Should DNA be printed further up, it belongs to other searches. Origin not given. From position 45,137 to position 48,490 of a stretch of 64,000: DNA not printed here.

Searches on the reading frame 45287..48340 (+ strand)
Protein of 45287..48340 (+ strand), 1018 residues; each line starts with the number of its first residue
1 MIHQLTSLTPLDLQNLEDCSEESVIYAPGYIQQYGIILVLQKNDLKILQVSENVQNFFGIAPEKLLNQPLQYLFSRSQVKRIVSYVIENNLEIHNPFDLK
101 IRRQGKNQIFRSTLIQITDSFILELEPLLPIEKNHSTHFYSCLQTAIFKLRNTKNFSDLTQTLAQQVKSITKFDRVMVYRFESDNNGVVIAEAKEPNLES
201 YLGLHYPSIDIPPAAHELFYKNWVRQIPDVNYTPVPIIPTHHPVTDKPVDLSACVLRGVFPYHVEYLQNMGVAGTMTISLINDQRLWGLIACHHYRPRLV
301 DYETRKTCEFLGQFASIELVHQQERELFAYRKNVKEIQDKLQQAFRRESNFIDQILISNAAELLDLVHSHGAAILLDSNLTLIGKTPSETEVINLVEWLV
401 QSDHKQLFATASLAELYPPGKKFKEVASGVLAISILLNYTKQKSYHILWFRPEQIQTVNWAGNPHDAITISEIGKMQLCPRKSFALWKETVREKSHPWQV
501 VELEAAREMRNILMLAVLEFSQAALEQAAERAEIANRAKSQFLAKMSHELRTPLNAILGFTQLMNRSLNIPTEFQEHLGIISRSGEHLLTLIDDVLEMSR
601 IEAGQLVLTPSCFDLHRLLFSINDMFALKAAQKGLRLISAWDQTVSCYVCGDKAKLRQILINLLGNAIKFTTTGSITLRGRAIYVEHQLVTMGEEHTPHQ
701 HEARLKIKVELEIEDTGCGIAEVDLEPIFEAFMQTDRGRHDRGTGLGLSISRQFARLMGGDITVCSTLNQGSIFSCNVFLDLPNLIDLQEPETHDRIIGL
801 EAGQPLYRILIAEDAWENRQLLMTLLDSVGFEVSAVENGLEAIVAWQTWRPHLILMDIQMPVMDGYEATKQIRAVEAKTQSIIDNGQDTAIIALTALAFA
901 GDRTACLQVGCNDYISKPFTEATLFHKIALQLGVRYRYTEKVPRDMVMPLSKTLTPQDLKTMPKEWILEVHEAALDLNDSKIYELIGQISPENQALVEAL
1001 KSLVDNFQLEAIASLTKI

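Call 78: search_protein_families(library=pfam, proteins=[window:45287-48340:+], max_evalue=0.00001)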
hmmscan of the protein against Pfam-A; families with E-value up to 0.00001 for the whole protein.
window:45287-48340:+ (1018 aa): 6 families
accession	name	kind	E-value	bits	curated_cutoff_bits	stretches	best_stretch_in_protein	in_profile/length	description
PF00360.26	PHY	-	7.6e-53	179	27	1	335-519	2-180/183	Phytochrome region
PF00072.30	Response_reg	-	1.6e-23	83.4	30.2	1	809-928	1-110/111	Response regulator receiver domain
PF02518.31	HATPase_c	-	3.8e-23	82.5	26.4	1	651-777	1-106/111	Histidine kinase-, DNA gyrase B-, and HSP90-like ATPase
PF00512.31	HisKA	-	1e-20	74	26.9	1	538-604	1-66/66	His Kinase A (phospho-acceptor) domain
PF08446.17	PAS_2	-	8.4e-20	71.9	21.4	1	22-127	3-106/107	PAS fold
PF01590.32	GAF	-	3.5e-14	53.9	22.4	1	157-316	3-127/133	GAF domain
